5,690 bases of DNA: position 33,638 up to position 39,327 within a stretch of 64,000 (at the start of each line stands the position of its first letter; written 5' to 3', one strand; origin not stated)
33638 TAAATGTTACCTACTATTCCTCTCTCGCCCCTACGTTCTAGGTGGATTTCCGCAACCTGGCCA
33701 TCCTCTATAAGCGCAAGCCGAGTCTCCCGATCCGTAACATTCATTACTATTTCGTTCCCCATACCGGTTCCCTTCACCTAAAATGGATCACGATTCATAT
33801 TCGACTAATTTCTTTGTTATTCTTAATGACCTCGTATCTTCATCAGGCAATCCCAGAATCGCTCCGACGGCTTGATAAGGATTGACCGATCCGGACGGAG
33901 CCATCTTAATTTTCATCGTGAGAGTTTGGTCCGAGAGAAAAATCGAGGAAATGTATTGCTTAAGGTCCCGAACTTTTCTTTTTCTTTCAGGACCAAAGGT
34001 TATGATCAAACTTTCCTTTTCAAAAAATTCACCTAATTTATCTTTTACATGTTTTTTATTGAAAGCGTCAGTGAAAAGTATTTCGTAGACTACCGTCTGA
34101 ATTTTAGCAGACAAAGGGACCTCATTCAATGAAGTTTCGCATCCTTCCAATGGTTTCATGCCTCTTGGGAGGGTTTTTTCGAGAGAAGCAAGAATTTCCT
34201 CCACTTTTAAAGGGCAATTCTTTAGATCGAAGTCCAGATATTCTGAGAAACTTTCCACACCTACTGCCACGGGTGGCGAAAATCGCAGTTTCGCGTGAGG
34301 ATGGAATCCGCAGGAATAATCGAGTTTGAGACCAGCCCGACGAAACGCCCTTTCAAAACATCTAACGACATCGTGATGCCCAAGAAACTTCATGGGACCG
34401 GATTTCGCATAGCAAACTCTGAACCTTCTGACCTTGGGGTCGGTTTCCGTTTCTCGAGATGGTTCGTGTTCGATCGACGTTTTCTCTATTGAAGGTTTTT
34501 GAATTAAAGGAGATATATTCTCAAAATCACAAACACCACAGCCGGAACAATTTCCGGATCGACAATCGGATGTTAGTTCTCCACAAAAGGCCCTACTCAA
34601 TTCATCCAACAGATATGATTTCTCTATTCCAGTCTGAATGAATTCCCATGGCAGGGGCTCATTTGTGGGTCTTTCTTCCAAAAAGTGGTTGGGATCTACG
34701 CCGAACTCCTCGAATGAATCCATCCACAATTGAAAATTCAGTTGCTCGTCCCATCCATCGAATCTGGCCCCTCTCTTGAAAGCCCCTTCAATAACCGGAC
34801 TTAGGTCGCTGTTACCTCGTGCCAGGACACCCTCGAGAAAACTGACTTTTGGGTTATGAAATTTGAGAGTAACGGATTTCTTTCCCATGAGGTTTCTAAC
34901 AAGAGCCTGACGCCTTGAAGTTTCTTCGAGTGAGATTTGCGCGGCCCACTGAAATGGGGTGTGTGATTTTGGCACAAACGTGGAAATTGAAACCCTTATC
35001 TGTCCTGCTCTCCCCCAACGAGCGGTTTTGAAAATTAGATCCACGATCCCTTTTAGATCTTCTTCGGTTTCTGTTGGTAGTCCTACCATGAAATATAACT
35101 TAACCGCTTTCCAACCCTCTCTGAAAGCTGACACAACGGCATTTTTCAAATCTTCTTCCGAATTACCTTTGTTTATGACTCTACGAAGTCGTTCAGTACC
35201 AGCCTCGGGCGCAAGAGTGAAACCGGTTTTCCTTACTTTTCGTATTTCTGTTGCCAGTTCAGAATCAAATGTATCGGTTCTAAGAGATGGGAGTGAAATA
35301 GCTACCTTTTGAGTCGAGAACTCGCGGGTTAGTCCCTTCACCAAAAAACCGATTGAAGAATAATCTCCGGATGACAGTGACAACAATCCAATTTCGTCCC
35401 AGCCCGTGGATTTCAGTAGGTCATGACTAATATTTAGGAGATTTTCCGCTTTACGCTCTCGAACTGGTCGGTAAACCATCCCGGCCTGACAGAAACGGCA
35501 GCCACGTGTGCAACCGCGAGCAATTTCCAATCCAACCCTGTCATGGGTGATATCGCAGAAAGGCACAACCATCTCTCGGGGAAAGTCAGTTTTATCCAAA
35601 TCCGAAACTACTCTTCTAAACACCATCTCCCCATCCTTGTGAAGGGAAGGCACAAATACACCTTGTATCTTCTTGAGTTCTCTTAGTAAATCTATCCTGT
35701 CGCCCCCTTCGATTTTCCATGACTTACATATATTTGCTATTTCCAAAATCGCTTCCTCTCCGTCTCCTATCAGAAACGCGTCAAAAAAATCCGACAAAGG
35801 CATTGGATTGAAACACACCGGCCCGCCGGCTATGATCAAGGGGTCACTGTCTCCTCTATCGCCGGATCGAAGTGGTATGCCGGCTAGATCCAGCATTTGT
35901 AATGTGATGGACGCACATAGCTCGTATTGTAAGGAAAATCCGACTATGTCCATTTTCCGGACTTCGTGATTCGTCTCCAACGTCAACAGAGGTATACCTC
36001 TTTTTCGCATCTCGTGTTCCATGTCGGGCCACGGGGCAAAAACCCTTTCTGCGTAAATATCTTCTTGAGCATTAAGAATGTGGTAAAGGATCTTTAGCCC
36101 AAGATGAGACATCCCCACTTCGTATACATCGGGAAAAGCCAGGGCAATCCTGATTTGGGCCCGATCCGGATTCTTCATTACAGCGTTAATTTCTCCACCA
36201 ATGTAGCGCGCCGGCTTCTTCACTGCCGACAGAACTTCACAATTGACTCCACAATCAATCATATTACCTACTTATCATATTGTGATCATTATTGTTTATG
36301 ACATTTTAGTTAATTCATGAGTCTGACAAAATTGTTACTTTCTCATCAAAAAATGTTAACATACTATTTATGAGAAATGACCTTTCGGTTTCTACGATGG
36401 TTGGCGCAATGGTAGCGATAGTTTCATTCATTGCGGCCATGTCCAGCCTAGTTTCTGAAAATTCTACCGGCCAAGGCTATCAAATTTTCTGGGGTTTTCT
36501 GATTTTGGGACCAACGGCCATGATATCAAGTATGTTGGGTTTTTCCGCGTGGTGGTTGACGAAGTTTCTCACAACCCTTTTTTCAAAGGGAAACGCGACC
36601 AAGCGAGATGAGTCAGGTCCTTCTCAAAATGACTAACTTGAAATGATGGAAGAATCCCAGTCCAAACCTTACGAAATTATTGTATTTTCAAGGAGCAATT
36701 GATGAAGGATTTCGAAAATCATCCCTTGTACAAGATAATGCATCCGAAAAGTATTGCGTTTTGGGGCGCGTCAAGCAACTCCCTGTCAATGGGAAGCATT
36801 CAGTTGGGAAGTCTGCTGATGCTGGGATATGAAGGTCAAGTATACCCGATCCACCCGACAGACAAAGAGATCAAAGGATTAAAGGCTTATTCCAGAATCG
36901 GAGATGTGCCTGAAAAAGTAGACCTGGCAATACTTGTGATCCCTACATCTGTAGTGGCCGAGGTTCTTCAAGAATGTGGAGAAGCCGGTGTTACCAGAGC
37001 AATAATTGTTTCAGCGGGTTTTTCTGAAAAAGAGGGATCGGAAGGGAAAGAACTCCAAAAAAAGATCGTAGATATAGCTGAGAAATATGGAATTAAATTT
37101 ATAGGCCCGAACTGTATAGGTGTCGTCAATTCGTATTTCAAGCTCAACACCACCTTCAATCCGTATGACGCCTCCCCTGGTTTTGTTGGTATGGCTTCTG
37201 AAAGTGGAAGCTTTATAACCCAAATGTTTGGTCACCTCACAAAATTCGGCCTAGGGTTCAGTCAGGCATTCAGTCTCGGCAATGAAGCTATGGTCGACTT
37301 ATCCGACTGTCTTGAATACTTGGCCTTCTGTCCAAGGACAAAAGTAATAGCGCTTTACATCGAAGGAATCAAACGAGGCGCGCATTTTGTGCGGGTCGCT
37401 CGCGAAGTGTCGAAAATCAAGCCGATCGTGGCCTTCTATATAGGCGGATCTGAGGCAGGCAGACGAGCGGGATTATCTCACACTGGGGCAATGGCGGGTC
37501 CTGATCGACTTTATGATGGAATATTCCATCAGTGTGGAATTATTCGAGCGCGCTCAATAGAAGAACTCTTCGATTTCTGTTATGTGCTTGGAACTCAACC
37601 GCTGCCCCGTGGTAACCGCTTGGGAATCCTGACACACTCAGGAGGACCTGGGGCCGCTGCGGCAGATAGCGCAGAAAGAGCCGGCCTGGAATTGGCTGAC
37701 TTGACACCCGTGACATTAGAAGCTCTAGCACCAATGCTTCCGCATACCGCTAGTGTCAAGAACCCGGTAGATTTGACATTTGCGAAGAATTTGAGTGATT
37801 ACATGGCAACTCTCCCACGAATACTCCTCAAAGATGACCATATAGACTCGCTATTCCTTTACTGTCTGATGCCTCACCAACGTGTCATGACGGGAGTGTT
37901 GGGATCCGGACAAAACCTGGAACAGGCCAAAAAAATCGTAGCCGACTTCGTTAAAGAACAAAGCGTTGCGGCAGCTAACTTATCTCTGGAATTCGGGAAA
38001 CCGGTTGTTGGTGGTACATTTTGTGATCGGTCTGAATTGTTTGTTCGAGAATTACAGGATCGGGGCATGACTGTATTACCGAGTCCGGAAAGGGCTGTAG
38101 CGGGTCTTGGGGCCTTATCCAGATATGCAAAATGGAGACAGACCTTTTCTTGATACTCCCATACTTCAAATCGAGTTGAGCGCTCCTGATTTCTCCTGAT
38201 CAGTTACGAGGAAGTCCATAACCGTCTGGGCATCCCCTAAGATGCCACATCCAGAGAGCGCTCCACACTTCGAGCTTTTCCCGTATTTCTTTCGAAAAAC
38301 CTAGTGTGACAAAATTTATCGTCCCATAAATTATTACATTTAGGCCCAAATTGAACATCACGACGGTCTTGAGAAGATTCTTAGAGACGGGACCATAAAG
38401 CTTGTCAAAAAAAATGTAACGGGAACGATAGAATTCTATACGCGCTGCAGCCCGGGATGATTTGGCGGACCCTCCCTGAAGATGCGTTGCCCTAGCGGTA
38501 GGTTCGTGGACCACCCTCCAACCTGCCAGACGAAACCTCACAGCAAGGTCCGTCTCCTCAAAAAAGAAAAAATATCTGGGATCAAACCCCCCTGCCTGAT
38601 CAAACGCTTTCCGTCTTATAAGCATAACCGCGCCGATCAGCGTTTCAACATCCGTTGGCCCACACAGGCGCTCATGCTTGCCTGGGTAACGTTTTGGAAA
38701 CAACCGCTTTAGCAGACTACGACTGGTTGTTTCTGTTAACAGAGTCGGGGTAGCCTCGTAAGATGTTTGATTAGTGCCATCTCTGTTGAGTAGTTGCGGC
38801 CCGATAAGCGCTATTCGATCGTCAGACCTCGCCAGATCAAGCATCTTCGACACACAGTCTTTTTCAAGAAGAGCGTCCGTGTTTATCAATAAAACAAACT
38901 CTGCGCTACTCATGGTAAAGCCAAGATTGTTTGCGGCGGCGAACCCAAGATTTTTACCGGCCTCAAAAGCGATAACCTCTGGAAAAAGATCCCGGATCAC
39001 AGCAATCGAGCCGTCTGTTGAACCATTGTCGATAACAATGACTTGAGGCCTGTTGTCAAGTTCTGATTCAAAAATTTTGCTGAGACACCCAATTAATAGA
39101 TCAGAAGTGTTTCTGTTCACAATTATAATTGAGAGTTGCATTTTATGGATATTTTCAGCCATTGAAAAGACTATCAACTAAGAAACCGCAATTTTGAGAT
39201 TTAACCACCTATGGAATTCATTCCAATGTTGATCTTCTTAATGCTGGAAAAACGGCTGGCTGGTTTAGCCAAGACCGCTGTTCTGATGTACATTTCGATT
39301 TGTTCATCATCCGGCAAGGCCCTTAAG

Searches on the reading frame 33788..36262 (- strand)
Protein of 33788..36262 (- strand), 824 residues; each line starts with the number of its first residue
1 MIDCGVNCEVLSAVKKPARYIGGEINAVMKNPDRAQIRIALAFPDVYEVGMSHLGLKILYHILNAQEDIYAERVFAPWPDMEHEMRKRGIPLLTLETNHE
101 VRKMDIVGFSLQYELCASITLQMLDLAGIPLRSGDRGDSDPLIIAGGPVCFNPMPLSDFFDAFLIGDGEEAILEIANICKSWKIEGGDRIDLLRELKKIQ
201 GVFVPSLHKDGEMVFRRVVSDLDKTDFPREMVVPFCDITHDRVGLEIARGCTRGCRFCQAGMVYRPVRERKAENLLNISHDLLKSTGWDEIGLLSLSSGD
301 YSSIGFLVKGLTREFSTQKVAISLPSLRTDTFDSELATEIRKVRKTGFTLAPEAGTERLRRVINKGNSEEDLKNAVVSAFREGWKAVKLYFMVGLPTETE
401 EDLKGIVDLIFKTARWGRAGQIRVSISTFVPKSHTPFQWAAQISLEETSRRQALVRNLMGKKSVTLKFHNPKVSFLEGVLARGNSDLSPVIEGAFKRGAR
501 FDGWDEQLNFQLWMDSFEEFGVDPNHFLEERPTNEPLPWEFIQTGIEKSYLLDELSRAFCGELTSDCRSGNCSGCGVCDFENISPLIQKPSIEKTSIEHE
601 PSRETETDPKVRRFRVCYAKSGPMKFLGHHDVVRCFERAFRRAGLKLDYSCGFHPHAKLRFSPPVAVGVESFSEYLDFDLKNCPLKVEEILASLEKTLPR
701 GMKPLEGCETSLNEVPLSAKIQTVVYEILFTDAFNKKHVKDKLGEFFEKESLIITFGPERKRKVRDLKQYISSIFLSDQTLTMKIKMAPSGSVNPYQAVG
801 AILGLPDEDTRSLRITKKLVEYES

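Call 61: search_protein_families(library=pfam, proteins=[window:33788-36262:-], max_evalue=0.00001)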
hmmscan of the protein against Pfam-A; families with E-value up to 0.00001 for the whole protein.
window:33788-36262:- (824 aa): 3 families
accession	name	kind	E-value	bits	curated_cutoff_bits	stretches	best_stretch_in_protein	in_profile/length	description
PF19864.5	Radical_SAM_N2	-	8.2e-61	204.3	29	1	55-205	1-151/151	Radical SAM proteins, N-terminal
PF10105.14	DUF2344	-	2.7e-40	138.6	23.8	1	613-794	1-175/176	Uncharacterized protein conserved in bacteria (DUF2344)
PF04055.27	Radical_SAM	-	7.1e-20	72.3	29.5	1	246-410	2-166/166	Radical SAM superfamily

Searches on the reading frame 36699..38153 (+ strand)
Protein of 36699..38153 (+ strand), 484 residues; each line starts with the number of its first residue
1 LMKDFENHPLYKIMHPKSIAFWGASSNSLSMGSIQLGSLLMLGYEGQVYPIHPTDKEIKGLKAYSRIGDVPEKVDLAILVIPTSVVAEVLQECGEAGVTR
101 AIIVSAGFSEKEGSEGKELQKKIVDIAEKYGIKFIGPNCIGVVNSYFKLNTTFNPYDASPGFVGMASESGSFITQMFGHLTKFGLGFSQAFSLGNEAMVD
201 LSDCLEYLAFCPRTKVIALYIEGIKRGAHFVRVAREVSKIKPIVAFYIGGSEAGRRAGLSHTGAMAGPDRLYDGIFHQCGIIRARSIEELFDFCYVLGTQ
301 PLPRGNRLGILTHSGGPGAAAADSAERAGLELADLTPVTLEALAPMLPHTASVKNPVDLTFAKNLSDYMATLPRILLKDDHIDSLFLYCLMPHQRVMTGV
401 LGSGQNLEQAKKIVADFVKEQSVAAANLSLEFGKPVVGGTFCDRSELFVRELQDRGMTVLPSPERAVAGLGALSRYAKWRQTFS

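Call 61: search_protein_families(library=pfam, proteins=[window:36699-38153:+], max_evalue=0.00001)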
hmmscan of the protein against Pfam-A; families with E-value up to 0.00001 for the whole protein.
window:36699-38153:+ (484 aa): 4 families
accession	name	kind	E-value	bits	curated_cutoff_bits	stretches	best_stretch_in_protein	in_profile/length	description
PF13607.11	Succ_CoA_lig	-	1.3e-47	161.5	27.4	1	160-297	1-138/138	Succinyl-CoA ligase like flavodoxin domain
PF13380.12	CoA_binding_2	-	1.3e-20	74.4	22.8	1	17-144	1-115/116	CoA binding domain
PF02629.25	CoA_binding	-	3.7e-09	37.7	22.3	1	16-107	3-97/97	CoA binding domain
PF19045.5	Ligase_CoA_2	-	3.4e-06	27.6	23.7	0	310-388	3-80/162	Ligase-CoA domain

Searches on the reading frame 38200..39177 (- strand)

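Call 61: search_protein_families(library=pfam, proteins=[window:38200-39177:-], max_evalue=0.00001)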
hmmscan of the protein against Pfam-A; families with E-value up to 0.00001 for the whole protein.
window:38200-39177:- (325 aa): 4 families
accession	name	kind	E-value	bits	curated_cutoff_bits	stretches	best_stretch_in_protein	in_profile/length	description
PF00535.33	Glycos_transf_2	-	2.6e-20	73.5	23.3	1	16-194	1-166/168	Glycosyl transferase family 2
PF13641.12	Glyco_tranf_2_3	-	3.2e-11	44.1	27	1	15-237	3-216/230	Glycosyltransferase like family 2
PF10111.15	Glyco_tranf_2_2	-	1.9e-10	41.1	27.3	1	39-216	25-200/276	Glycosyltransferase like family 2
PF13632.12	Glyco_trans_2_3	-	1e-07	32.4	27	1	94-232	1-120/198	Glycosyl transferase family group 2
